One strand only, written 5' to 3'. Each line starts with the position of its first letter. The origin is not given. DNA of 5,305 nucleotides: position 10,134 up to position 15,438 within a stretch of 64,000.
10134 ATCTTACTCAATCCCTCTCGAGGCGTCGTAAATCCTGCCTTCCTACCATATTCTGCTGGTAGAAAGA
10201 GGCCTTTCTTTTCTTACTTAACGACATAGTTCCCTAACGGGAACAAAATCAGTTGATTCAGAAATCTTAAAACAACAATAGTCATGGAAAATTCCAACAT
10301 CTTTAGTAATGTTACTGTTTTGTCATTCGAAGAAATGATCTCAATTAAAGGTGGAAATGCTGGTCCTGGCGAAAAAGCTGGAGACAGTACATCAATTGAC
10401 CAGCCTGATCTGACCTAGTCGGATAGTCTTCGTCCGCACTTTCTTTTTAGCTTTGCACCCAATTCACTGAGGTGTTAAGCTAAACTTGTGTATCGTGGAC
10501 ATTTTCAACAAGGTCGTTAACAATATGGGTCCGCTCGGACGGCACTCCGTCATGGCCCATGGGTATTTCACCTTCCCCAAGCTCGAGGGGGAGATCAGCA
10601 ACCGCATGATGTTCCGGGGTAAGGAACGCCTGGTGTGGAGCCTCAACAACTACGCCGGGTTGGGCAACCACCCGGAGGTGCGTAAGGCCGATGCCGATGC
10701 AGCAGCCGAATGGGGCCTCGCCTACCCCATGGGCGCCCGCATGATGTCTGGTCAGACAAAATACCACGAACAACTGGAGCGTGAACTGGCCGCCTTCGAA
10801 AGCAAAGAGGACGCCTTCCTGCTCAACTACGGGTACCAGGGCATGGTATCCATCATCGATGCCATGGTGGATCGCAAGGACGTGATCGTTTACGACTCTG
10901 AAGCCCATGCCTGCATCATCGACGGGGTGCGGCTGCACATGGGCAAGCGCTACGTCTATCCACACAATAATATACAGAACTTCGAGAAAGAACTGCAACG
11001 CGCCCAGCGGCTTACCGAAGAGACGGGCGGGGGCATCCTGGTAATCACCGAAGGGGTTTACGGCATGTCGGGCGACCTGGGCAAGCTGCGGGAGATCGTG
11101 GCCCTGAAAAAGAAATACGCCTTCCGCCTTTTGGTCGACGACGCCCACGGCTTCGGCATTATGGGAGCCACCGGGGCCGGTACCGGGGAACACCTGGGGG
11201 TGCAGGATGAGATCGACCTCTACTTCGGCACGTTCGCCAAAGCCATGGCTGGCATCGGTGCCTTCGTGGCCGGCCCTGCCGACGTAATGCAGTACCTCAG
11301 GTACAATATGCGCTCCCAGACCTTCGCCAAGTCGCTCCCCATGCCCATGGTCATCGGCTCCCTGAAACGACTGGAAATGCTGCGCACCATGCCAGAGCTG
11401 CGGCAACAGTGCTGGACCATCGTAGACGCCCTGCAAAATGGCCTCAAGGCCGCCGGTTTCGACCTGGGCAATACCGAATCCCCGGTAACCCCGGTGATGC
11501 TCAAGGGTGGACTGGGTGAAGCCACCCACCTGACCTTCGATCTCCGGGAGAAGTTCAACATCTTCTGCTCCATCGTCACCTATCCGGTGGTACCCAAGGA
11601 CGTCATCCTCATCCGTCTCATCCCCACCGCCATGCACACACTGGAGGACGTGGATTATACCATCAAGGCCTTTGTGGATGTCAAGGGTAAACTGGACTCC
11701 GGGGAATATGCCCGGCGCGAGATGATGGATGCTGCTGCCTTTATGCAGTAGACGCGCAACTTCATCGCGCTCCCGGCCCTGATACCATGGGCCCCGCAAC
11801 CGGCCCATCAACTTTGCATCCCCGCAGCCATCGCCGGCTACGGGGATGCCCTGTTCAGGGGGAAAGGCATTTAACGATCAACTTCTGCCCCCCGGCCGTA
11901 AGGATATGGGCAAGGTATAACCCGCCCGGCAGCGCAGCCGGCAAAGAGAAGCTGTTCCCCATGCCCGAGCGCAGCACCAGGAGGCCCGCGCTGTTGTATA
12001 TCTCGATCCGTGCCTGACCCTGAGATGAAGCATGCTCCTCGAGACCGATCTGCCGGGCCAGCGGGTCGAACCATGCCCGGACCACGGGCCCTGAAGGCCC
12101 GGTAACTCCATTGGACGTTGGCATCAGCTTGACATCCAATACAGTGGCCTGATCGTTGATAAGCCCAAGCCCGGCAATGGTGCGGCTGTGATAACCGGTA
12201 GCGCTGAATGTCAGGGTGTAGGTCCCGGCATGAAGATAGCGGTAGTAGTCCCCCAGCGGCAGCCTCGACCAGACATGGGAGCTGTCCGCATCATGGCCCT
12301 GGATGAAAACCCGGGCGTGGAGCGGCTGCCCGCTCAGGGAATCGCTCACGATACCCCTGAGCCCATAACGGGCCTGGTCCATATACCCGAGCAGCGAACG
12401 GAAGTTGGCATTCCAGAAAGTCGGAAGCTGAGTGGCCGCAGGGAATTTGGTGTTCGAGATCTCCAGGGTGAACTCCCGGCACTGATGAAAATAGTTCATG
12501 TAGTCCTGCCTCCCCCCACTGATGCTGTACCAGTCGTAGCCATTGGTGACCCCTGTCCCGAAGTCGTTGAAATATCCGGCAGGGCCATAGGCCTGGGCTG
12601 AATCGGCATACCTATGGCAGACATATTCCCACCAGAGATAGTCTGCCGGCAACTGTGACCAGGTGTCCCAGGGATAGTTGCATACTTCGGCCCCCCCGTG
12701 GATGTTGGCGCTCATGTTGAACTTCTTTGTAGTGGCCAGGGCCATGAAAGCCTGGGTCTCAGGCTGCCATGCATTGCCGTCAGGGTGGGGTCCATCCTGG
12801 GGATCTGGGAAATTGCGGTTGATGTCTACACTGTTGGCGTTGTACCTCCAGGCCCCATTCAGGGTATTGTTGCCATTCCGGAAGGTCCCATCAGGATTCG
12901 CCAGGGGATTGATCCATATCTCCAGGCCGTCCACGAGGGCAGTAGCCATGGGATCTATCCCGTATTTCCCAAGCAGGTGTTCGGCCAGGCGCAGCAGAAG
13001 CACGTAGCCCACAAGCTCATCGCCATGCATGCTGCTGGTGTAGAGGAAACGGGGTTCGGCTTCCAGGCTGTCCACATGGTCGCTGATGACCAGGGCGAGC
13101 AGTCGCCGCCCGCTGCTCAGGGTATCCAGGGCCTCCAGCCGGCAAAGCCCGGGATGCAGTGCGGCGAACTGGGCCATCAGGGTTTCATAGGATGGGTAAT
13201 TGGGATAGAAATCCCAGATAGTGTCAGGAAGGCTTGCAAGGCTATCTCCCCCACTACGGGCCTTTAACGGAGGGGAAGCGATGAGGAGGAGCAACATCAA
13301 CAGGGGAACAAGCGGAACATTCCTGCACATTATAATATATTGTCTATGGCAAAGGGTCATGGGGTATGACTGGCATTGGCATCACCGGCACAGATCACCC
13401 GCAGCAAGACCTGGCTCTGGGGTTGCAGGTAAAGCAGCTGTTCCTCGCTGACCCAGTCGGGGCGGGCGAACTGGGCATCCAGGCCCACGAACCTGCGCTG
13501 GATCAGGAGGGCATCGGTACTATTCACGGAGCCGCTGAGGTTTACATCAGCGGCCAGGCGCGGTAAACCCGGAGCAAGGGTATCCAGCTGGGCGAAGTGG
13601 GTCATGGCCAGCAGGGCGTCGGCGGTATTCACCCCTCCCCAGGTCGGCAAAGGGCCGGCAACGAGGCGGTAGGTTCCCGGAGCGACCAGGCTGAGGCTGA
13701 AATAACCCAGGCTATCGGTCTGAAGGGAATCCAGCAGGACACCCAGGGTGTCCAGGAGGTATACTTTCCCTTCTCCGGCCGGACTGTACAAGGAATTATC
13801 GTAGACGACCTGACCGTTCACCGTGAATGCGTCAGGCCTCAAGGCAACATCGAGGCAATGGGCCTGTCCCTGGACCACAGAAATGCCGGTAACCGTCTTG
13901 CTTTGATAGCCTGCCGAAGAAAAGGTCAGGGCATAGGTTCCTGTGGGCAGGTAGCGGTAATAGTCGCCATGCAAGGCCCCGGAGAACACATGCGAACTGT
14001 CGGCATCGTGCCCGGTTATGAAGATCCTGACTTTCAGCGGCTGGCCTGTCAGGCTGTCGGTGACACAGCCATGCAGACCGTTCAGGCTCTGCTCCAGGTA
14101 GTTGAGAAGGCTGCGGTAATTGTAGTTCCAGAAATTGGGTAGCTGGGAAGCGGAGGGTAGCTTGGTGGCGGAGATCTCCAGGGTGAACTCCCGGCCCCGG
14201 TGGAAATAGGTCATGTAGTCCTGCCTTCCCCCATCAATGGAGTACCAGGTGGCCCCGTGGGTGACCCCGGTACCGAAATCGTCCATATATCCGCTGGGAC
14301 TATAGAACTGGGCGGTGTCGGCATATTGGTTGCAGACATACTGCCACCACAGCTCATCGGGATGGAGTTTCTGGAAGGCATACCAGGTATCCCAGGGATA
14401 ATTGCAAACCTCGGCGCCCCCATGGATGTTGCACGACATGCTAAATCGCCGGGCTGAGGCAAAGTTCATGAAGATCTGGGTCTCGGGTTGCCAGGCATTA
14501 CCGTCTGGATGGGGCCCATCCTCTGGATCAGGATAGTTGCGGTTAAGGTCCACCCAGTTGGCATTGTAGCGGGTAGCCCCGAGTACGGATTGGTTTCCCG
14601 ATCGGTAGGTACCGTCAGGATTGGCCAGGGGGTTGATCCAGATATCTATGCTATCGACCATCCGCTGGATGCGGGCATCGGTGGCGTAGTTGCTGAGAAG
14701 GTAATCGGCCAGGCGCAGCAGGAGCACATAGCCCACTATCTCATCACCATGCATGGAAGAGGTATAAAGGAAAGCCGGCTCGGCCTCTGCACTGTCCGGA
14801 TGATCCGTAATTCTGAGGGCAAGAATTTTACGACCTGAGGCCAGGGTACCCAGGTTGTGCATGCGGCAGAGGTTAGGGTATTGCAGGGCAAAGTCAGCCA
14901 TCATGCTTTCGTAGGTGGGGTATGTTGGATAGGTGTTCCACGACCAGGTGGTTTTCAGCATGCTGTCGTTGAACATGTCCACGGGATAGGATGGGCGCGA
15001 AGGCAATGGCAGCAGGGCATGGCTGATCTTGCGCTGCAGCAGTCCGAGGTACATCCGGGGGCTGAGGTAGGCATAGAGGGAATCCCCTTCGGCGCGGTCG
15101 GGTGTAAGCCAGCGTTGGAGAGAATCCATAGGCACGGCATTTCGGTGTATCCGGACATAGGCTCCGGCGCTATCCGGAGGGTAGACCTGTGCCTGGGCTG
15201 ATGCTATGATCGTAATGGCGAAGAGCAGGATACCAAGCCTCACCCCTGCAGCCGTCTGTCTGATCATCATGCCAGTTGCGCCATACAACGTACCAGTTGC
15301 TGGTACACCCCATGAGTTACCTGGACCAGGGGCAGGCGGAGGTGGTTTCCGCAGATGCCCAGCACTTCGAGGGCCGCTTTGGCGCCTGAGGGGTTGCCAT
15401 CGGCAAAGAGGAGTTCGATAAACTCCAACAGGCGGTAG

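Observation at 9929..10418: Two unannotated double-glycine-leader peptide genes carrying three copies of a GP...(I/L)(E/D)(V/Q)PDLT module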

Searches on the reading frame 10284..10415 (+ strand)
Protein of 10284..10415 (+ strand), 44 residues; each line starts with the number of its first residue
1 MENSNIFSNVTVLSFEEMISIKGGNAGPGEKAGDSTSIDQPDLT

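Call 5: search_protein_families(library=ncbifam, proteins=[window:10284-10415:+], max_evalue=10)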
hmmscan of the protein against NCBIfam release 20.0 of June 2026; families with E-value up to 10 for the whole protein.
seq(44 aa): 0 families

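Call 6: search_protein_families(library=pfam, proteins=[window:10284-10415:+], max_evalue=10)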
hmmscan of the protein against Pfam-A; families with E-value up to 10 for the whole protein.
seq(44 aa): 1 family
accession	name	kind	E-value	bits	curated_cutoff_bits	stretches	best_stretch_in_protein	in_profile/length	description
PF11632.14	LcnG-beta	-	0.061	13.9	29.4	1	3-27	5-29/61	Lactococcin G-beta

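Call 10: find_encoding_contigs(protein=window:10284-10415:+, flank=10000)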
Protein seq(44 aa) (44 aa): 7 contigs read that carry it; 6 places shown.
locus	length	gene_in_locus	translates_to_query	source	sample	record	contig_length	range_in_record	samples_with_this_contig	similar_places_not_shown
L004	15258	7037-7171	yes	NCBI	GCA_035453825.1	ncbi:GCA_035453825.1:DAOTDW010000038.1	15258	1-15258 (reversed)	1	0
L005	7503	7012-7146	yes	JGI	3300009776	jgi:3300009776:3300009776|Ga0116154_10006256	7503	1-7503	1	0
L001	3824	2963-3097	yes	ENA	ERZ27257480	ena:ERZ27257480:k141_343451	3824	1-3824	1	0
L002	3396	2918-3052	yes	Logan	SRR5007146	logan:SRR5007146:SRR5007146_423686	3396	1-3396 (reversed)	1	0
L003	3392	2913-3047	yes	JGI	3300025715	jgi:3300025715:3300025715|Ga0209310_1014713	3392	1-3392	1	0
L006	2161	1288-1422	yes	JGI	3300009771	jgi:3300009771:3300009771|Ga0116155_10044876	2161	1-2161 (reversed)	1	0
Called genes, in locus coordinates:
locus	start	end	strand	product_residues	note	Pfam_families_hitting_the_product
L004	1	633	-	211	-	PF02441:Flavoprotein, PF04127:DFP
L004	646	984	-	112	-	PF01192:RNA_pol_Rpb6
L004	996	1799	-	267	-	PF13428:TPR_14 (faint), PF00515:TPR_1 (faint), PF07719:TPR_2 (faint), PF14559:TPR_19 (faint), PF12895:ANAPC3 (faint), PF13432:TPR_16 (faint), PF13174:TPR_6 (faint), PF13525:YfiO, +1 more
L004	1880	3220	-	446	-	PF00875:DNA_photolyase, PF03441:FAD_binding_7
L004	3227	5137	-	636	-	PF12770:CHAT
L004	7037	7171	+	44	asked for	-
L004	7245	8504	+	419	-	PF00155:Aminotran_1_2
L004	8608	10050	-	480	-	PF00246:Peptidase_M14, PF13620:CarboxypepD_reg (weak)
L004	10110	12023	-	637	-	PF00246:Peptidase_M14, PF13620:CarboxypepD_reg, PF13715:CarbopepD_reg_2 (faint)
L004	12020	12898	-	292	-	PF00701:DHDPS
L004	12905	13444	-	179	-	PF21857:DUF6913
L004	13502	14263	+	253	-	PF23023:Anti-Pycsar_Apyc1, PF00753:Lactamase_B, PF12706:Lactamase_B_2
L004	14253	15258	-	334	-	PF00496:SBP_bac_5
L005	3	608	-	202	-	?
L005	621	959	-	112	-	PF01192:RNA_pol_Rpb6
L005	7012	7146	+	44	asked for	-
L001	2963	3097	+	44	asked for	-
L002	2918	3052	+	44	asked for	-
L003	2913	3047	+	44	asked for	-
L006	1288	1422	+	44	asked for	-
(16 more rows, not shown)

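Call 53: find_homologous_proteins(query=A3, max_evalue=10)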
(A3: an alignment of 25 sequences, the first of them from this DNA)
Query A3 (25 sequences) (44 aa, profile of the alignment): 285 proteins with E <= 10 among 511 candidates; the best 120 are listed.
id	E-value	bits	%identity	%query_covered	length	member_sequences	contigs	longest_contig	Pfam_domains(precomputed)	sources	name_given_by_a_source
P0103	2.6e-17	80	39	52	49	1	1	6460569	-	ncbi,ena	-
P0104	3.6e-17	79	54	30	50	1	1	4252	-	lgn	-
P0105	9.6e-17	78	24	66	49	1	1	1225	-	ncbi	-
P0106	4.0e-16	76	62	30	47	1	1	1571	-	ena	-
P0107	4.0e-16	76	36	73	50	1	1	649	-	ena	-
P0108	6.0e-16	76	42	52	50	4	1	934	-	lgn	-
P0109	6.8e-16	75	36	64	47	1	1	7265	-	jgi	-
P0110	8.8e-16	75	36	75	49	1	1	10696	-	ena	-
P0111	9.8e-16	75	38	75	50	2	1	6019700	-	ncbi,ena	-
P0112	1.4e-15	74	43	64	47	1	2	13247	-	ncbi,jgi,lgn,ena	-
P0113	1.9e-15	74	33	66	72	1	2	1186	-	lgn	-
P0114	1.9e-15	74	31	66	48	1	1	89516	-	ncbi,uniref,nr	ncbi:hypothetical protein OU798_20745 [Prolixibacteraceae bacterium Z1-6]|uniref:Bacteriocin n=1 Tax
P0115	2.2e-15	74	33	66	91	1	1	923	-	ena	-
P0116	2.4e-15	74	39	68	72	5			-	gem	-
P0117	2.5e-15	74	35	68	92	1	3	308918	-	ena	-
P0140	5.5e-14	69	54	30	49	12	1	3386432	-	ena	-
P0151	1.6e-13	68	46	30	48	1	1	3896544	-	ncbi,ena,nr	ncbi:bacteriocin [uncultured Draconibacterium sp.]|nr:bacteriocin [uncultured Draconibacterium sp.]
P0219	2.1e-11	61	-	-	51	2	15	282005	-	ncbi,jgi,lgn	ncbi:hypothetical protein MASR2M47_19930 [Draconibacterium sp.]|jgi:bacteriocin-like protein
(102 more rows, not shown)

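Call 62: find_encoding_contigs(protein=P0114, flank=7000, max_places=1)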
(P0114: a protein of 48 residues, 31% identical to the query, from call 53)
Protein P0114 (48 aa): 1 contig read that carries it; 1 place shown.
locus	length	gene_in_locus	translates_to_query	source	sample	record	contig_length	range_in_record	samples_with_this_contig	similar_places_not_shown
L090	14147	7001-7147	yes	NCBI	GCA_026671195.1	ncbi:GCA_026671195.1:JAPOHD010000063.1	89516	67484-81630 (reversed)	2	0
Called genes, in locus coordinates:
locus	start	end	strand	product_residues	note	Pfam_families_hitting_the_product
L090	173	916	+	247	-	-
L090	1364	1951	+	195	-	PF04542:Sigma70_r2 (faint)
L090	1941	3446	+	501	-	-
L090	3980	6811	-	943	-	PF00515:TPR_1 (faint), PF07719:TPR_2 (faint), PF13424:TPR_12 (weak), PF12770:CHAT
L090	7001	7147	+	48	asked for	-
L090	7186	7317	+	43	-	-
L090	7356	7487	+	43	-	-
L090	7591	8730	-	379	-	PF22020:RlmL_1st, PF02926:THUMP, PF01170:UPF0020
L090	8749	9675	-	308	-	PF00132:Hexapep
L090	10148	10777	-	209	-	PF04973:NMN_transporter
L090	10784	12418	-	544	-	PF00595:PDZ (weak), PF13180:PDZ_2, PF17820:PDZ_6, PF03572:Peptidase_S41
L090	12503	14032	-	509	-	PF00117:GATase, PF07722:Peptidase_C26 (weak), PF02540:NAD_synthase, PF00958:GMP_synt_C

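Call 63: find_encoding_contigs(protein=P0151, flank=7000, max_places=1)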
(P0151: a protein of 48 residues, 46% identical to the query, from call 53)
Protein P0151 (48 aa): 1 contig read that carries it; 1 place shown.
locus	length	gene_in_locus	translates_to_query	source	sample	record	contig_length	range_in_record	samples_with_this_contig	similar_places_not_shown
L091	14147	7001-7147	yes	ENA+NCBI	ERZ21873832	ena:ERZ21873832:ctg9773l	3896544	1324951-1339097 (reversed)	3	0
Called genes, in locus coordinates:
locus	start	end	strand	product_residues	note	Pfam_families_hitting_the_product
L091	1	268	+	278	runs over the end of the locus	PF01261:AP_endonuc_2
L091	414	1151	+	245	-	-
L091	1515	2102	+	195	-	PF04542:Sigma70_r2 (weak)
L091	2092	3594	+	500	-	PF13174:TPR_6 (faint)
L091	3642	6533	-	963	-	PF07719:TPR_2 (faint), PF13176:TPR_7 (faint), PF13181:TPR_8 (faint), PF00515:TPR_1 (weak), PF13424:TPR_12 (weak), PF12770:CHAT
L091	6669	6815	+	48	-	-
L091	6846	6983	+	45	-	-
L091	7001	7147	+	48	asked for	-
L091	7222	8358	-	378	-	PF22020:RlmL_1st, PF02926:THUMP, PF01170:UPF0020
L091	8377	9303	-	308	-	PF25087:GMPPB_C (faint), PF00132:Hexapep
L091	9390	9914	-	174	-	PF13521:AAA_28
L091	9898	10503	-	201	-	PF04973:NMN_transporter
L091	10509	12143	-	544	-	PF00595:PDZ, PF13180:PDZ_2, PF17820:PDZ_6, PF03572:Peptidase_S41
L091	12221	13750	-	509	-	PF00117:GATase, PF07722:Peptidase_C26 (weak), PF02540:NAD_synthase, PF00958:GMP_synt_C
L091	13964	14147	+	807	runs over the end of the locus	PF01476:LysM (weak), PF23577:LysM_RLK (faint), PF01476:LysM, PF13458:Peripla_BP_6 (faint)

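Call 64: find_encoding_contigs(protein=P0140, flank=7000, max_places=1)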
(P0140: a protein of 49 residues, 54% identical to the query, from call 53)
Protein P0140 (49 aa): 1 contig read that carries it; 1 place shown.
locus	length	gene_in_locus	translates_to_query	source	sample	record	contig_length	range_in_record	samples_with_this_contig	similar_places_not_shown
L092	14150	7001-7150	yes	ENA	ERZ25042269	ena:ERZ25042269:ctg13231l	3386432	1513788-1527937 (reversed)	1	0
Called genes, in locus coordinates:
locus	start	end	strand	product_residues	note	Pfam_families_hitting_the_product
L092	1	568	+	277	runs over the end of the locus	PF01261:AP_endonuc_2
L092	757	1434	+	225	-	-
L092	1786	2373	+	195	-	PF04542:Sigma70_r2 (faint)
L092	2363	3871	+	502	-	-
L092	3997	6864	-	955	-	PF13424:TPR_12 (weak), PF12770:CHAT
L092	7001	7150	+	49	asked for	-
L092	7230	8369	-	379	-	PF22020:RlmL_1st, PF02926:THUMP, PF01170:UPF0020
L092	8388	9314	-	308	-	PF14602:Hexapep_2 (faint), PF00132:Hexapep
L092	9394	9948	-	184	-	PF13521:AAA_28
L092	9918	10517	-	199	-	PF04973:NMN_transporter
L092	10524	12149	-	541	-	PF00595:PDZ, PF13180:PDZ_2, PF17820:PDZ_6, PF03572:Peptidase_S41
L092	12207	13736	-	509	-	PF00117:GATase, PF07722:Peptidase_C26, PF02540:NAD_synthase, PF00958:GMP_synt_C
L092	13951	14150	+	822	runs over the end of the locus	PF01476:LysM (weak), PF01094:ANF_receptor, PF13458:Peripla_BP_6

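Call 65: find_encoding_contigs(protein=P0219, flank=7000, max_places=1)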
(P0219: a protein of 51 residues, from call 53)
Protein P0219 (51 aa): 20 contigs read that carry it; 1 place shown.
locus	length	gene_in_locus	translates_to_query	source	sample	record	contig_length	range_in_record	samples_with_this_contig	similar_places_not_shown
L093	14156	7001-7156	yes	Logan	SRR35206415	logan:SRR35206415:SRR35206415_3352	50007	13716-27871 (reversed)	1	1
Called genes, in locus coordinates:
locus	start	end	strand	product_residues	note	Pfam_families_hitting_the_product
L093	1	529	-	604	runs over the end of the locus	-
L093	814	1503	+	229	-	-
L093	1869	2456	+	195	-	PF04542:Sigma70_r2 (weak)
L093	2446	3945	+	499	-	-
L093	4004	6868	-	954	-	PF00515:TPR_1 (faint), PF07719:TPR_2 (faint), PF13374:TPR_10 (faint), PF13424:TPR_12, PF24885:TPR_NPHP3 (faint), PF13181:TPR_8 (faint), PF13424:TPR_12, PF12770:CHAT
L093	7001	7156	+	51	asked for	-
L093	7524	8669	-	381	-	PF22020:RlmL_1st, PF02926:THUMP, PF01170:UPF0020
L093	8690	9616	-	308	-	PF00132:Hexapep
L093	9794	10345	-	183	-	PF13521:AAA_28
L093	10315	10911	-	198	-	PF04973:NMN_transporter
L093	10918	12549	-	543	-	PF22694:CtpB_N-like (faint), PF00595:PDZ (weak), PF13180:PDZ_2, PF17820:PDZ_6, PF03572:Peptidase_S41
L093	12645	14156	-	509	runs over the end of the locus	PF00117:GATase, PF07722:Peptidase_C26, PF02540:NAD_synthase, PF00958:GMP_synt_C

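Call 84: search_protein_representatives(alignment_id=A4)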
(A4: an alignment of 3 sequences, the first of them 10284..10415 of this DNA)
Query: 3 sequences, 44 profile positions. Proteins with E-value up to 0.001 (for the whole library): 11; up to 1e-10: 4; up to 1e-30: 0. The best 11 are listed.
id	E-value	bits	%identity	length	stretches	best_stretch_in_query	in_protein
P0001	5.6e-30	119.0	-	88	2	2-44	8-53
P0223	5.5e-24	99.9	-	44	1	1-44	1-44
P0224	2.4e-12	62.6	-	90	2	7-43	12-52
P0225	9.4e-11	57.5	-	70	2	13-44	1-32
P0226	2.9e-10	56.0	-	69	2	13-44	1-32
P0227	3.1e-10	55.9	-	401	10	13-29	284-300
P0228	9.4e-10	54.3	-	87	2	8-44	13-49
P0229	4.9e-06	42.4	-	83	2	5-44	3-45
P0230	5.0e-05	39.2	-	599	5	7-33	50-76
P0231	5.5e-04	35.9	-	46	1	12-44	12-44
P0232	6.2e-04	35.7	-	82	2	13-44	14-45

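Call 90: find_encoding_contigs(protein=P0224, flank=8000, max_places=2)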
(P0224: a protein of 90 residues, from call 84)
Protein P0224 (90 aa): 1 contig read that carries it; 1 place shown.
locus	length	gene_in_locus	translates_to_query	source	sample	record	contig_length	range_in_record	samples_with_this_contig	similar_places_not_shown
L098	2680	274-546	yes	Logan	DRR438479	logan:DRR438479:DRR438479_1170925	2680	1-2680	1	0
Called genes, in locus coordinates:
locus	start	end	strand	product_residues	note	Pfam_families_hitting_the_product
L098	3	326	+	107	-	?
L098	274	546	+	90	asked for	-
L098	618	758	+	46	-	-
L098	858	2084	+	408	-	PF00155:Aminotran_1_2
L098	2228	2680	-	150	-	?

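Call 100: find_encoding_contigs(protein=P0232, flank=10000, max_places=3)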
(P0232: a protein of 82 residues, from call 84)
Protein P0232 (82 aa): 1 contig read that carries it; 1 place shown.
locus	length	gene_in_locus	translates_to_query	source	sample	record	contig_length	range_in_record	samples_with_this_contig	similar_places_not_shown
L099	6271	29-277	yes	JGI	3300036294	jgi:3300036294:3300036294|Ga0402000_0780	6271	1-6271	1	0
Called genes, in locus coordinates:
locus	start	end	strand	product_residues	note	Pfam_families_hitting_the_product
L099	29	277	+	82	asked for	-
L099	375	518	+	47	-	-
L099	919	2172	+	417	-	PF00155:Aminotran_1_2, PF01212:Beta_elim_lyase (weak)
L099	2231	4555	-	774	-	PF00246:Peptidase_M14, PF13620:CarboxypepD_reg (weak), PF00801:PKD, PF18911:PKD_4, PF00431:CUB, PF18962:Por_Secre_tail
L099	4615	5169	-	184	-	PF21857:DUF6913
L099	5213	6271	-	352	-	?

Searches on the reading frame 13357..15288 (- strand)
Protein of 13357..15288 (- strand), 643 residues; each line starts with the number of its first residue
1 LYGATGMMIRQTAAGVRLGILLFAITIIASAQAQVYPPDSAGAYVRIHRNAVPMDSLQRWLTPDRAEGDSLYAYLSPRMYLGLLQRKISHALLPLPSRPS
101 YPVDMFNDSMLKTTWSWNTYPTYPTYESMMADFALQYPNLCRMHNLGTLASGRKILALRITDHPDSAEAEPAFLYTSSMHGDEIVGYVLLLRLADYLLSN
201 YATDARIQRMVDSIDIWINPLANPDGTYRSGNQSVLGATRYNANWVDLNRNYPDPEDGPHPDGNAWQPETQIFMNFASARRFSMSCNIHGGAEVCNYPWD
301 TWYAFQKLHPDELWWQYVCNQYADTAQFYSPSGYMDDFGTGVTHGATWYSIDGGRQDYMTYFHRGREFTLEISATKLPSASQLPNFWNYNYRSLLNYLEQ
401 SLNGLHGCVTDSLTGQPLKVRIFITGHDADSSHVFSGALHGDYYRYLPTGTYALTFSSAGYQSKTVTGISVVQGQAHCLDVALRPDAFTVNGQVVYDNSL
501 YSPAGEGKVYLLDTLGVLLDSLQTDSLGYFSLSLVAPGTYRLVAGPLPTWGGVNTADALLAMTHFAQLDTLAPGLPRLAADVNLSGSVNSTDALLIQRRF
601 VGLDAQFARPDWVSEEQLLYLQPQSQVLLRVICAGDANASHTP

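Call 7: search_protein_families(library=pfam, proteins=[window:13357-15288:-], max_evalue=0.001)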
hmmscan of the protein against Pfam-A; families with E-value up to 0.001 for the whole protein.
window:13357-15288:- (643 aa): 4 families
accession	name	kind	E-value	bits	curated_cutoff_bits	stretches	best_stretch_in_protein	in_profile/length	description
PF00246.29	Peptidase_M14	-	3.9e-52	178.1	21.6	1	127-391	2-284/286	Zinc carboxypeptidase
PF13620.12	CarboxypepD_reg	-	5.8e-16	59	32.3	1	405-483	2-81/82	Carboxypeptidase regulatory-like domain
PF13715.12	CarbopepD_reg_2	-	9.8e-06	26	32.2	0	406-495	2-88/88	CarboxypepD_reg-like domain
PF00404.24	Dockerin_1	-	0.00028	21.4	22.9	1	553-599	10-55/57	Dockerin type I domain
